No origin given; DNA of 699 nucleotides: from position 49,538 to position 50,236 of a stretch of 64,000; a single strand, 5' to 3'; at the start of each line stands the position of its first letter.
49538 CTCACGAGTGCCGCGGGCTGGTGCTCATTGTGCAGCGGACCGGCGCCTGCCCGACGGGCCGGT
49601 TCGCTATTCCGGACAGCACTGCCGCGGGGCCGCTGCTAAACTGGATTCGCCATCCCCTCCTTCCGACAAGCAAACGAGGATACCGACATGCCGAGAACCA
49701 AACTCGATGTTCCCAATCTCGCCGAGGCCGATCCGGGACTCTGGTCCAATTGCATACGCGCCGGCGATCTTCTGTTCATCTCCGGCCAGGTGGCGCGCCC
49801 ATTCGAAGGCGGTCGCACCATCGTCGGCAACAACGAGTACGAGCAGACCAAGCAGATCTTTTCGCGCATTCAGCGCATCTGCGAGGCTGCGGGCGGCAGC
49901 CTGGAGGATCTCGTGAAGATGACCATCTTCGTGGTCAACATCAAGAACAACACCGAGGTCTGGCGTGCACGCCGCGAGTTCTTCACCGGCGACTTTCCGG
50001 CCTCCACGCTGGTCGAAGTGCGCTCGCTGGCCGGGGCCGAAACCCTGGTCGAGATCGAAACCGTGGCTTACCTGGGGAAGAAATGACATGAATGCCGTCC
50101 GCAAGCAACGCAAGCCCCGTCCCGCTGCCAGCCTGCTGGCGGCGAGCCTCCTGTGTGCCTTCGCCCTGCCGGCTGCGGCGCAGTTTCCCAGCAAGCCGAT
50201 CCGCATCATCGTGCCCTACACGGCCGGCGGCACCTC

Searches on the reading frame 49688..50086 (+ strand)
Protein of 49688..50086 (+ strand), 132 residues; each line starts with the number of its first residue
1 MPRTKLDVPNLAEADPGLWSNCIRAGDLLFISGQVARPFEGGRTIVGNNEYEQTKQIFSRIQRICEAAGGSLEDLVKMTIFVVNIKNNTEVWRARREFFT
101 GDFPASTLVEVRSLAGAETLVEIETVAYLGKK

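Call 29: find_encoding_contigs(protein=window:49688-50086:+, flank=10000, max_places=10)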
Protein window:49688-50086:+ (132 aa): 5 contigs read that carry it; 5 places shown.
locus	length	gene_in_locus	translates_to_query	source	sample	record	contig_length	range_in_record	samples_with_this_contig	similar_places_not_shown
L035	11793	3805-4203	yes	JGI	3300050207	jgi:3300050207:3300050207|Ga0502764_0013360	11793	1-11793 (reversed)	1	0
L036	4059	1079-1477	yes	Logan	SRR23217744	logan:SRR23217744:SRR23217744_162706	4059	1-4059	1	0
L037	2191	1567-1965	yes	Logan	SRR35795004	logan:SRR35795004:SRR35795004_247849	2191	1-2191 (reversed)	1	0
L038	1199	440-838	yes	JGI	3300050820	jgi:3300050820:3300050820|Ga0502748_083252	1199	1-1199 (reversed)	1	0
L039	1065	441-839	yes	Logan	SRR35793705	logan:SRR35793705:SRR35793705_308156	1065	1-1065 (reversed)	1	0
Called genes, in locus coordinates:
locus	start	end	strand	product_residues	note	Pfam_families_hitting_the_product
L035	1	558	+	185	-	?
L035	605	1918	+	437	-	PF16524:RisS_PPD, PF00672:HAMP, PF26769:HAMP_PhoQ (weak), PF00512:HisKA, PF13581:HATPase_c_2 (weak), PF02518:HATPase_c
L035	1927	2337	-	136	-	PF07366:SnoaL, PF12680:SnoaL_2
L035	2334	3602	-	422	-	PF01546:Peptidase_M20, PF07687:M20_dimer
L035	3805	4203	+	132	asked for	PF01042:Ribonuc_L-PSP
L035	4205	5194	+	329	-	PF03401:TctC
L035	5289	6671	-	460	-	PF25919:BSH_CusB (faint), PF00364:Biotin_lipoyl (faint), PF26077:BSH_Fcp1 (faint), PF25994:HH_AprE, PF26002:Beta-barrel_AprE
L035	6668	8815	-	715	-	PF00664:ABC_membrane, PF00005:ABC_tran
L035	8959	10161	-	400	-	PF01053:Cys_Met_Meta_PP, PF00155:Aminotran_1_2 (weak), PF00266:Aminotran_5 (faint)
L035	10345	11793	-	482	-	?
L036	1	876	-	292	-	?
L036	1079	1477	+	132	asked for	PF01042:Ribonuc_L-PSP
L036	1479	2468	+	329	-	PF03401:TctC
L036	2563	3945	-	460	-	PF25919:BSH_CusB (faint), PF00364:Biotin_lipoyl (faint), PF25984:BSH_YknX (faint), PF26077:BSH_Fcp1 (faint), PF25994:HH_AprE, PF26002:Beta-barrel_AprE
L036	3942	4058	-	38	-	?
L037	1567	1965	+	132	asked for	PF01042:Ribonuc_L-PSP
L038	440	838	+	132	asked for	PF01042:Ribonuc_L-PSP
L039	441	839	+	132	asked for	PF01042:Ribonuc_L-PSP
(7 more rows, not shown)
